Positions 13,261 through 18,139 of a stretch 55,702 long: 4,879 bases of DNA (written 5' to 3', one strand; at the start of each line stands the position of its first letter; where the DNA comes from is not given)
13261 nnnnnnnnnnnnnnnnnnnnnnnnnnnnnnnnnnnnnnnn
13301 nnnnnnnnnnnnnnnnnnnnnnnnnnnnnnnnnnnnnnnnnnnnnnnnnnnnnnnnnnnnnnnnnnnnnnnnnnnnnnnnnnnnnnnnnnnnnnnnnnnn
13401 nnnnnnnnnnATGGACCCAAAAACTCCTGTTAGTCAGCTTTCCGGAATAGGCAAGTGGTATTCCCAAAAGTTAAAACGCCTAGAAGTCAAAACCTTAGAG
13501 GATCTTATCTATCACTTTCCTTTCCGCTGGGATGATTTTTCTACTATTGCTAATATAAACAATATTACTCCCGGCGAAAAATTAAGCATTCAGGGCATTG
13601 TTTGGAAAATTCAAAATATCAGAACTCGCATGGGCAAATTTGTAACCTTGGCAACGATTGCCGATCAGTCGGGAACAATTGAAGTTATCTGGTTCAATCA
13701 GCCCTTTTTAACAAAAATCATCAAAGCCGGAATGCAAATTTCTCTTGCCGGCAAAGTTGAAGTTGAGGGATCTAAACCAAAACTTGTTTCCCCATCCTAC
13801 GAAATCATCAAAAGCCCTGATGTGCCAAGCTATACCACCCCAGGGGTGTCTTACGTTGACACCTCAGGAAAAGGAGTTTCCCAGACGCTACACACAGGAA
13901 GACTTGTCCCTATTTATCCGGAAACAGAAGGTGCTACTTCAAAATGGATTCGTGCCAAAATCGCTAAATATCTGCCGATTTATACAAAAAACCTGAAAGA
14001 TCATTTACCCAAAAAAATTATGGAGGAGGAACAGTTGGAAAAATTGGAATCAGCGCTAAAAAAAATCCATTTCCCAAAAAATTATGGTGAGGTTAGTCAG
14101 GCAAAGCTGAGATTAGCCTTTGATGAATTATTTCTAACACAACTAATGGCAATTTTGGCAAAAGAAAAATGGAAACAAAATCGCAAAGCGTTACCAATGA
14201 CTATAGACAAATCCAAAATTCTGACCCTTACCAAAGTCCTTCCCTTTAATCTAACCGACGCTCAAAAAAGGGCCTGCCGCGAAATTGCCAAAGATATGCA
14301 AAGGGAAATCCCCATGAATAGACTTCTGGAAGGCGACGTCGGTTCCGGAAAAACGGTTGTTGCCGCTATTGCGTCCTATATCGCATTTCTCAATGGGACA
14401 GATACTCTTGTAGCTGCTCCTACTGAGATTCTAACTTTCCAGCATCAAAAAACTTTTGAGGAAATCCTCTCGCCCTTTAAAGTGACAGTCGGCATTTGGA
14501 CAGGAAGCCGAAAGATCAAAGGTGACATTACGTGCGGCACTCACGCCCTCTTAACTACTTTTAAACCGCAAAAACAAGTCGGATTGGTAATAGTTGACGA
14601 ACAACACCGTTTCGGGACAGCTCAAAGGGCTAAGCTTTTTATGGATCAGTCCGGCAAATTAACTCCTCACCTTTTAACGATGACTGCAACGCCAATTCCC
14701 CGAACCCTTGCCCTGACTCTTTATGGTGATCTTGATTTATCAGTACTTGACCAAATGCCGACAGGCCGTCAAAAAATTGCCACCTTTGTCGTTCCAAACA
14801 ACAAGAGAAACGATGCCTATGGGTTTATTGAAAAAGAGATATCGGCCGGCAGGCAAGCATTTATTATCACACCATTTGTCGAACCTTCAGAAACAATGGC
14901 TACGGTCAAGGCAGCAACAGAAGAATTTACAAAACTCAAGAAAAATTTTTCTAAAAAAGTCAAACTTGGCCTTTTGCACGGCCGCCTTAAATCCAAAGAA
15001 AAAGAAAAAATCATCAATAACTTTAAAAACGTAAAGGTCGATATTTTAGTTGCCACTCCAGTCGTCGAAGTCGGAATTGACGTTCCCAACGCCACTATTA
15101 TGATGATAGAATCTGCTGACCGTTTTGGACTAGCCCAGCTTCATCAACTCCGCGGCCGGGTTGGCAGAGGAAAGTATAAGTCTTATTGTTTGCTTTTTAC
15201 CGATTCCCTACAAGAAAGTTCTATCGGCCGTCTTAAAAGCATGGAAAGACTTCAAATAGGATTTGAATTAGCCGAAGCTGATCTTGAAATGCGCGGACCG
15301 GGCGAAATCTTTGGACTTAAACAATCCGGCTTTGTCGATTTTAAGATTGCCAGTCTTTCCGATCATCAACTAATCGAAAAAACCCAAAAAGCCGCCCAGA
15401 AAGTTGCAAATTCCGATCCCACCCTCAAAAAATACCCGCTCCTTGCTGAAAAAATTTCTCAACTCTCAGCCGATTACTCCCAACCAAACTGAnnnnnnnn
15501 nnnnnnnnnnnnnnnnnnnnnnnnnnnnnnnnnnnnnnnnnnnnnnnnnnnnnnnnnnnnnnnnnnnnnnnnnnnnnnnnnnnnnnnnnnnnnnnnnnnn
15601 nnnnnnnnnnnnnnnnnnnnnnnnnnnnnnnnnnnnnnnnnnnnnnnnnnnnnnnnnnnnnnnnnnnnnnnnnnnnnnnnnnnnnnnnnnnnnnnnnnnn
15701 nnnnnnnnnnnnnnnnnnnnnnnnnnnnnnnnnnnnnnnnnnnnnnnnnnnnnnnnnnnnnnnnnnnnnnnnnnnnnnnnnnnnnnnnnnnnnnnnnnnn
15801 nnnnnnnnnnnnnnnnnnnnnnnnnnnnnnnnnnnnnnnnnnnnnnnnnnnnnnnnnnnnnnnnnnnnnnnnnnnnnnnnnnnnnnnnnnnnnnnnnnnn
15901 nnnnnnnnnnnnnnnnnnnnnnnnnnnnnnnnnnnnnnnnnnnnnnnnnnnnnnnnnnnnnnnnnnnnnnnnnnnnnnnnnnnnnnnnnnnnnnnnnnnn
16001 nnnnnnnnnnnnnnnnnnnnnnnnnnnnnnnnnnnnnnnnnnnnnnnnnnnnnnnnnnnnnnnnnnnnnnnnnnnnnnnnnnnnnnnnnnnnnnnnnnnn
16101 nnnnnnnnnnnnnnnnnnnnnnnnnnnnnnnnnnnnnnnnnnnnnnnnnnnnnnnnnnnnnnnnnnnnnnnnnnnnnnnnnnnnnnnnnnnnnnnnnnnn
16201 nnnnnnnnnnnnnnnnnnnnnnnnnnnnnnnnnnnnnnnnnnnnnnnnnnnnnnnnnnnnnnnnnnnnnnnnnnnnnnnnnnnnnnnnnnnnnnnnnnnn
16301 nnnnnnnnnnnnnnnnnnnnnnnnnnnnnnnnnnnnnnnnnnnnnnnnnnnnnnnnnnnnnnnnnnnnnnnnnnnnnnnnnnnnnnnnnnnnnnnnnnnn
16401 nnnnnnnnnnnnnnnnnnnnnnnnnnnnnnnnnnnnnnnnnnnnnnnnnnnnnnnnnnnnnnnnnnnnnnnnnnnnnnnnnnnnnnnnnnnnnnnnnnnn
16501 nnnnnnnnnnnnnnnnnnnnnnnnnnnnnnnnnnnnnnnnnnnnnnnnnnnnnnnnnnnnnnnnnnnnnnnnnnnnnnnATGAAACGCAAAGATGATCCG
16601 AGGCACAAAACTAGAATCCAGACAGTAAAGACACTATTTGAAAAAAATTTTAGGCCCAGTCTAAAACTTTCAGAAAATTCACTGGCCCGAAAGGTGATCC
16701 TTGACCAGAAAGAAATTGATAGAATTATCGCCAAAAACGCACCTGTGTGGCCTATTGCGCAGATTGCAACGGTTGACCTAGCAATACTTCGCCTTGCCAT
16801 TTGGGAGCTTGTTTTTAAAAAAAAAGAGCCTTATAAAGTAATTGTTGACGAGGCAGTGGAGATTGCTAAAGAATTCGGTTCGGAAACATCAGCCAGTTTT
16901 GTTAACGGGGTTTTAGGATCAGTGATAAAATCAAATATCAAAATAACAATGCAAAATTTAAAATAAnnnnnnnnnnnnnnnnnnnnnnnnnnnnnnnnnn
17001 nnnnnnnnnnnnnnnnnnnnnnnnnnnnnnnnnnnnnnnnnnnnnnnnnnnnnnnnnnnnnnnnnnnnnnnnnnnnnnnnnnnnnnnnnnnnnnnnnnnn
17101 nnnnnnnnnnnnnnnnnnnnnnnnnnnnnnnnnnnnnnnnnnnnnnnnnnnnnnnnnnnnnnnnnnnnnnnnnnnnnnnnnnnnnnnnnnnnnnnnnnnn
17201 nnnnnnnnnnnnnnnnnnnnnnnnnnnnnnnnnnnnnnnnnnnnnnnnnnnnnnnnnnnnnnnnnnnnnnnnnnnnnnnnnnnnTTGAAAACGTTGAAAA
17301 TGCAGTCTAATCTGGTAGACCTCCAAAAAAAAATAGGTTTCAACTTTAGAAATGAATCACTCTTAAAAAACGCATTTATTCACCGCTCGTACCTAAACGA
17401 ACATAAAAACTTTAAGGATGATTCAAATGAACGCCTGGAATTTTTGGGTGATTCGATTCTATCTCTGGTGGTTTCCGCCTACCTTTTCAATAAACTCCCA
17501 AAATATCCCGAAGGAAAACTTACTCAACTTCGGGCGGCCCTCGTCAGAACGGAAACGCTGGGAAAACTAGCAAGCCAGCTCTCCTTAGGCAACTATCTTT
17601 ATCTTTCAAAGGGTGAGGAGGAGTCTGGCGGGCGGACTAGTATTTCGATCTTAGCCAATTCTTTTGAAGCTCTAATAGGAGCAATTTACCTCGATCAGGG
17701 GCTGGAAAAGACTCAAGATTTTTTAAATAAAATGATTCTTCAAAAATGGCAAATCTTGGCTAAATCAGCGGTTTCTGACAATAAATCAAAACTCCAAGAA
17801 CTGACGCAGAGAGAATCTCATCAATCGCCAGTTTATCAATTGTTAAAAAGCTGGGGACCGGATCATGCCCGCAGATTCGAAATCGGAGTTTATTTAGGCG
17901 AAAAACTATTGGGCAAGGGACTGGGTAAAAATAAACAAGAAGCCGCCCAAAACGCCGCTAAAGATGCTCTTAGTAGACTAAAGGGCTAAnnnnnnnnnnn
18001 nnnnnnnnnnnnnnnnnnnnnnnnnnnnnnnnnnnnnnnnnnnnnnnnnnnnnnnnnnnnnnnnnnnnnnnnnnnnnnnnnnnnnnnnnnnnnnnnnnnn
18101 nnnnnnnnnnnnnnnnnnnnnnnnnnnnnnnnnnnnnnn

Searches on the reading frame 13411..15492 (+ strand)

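Call 57: search_protein_families(library=pfam, proteins=[window:13411-15492:+])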
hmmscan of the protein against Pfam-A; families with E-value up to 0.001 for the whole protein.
window:13411-15492:+ (693 aa): 9 families
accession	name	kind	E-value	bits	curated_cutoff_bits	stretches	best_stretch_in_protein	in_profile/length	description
PF00270.35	DEAD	-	5.5e-20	72.2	26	1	283-433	2-164/167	DEAD/DEAH box helicase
PF00271.37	Helicase_C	-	5.5e-19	68.9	23.5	1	477-587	12-109/110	Helicase conserved C-terminal domain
PF17191.10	RecG_wedge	-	9.4e-18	64.8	23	1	11-135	6-130/162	RecG wedge domain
PF04851.21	ResIII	-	7.2e-14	52.5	22.5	1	280-428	3-162/164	Type III restriction enzyme, res subunit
PF19833.4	RecG_dom3_C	-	1.9e-11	44.3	26.8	1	617-675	4-66/87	ATP-dependent DNA helicase RecG, domain 3, C-terminal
PF22590.2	Cas3-like_C_2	-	3.1e-09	37.5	27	1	496-587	9-104/106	CRISPR-associated nuclease/helicase Cas3, C-terminal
PF01336.31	tRNA_anti-codon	-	4.2e-05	23.8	27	1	60-133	3-75/75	OB-fold nucleic acid binding domain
PF16203.11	ERCC3_RAD25_C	-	0.00012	22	27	1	511-590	74-154/248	ERCC3/RAD25/XPB C-terminal helicase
PF13604.12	AAA_30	-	0.00016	21.9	27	1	281-410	2-109/191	AAA domain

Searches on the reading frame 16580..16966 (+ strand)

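Call 16: search_protein_families(library=pfam, proteins=[window:16580-16966:+])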
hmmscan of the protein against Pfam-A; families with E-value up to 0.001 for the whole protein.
window:16580-16966:+ (128 aa): 1 family
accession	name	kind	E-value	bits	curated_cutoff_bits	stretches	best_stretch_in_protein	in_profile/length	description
PF01029.23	NusB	-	8.2e-27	94.6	23.1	1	19-117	35-133/133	NusB family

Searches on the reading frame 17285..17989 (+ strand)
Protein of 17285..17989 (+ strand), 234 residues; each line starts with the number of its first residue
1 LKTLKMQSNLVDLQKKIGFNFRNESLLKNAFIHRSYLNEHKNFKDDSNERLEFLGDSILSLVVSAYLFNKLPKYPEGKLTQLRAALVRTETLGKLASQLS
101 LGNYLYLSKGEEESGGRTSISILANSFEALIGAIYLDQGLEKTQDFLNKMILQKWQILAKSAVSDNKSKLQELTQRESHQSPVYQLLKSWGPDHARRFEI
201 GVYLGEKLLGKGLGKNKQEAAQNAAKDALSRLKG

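Call 58: search_protein_families(library=pfam, proteins=[window:17285-17989:+])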
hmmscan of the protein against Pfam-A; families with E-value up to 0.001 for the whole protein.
window:17285-17989:+ (234 aa): 5 families
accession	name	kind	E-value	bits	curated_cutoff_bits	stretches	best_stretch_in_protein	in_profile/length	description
PF14622.11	Ribonucleas_3_3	-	5.2e-41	140.2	35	1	23-154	1-127/128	Ribonuclease-III-like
PF00636.31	Ribonuclease_3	-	7.8e-27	94.5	27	1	49-139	1-102/102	Ribonuclease III domain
PF00035.32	dsrm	-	5.4e-17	62.6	23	1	167-232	2-66/66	Double-stranded RNA binding motif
PF22935.1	RM44_endonuclase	-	1.4e-11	45.1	27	1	12-134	8-139/139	Large ribosomal subunit protein mL44, endonuclease domain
PF14709.13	DND1_DSRM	-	0.00039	21.1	25.7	0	166-232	3-79/80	double strand RNA binding domain from DEAD END PROTEIN 1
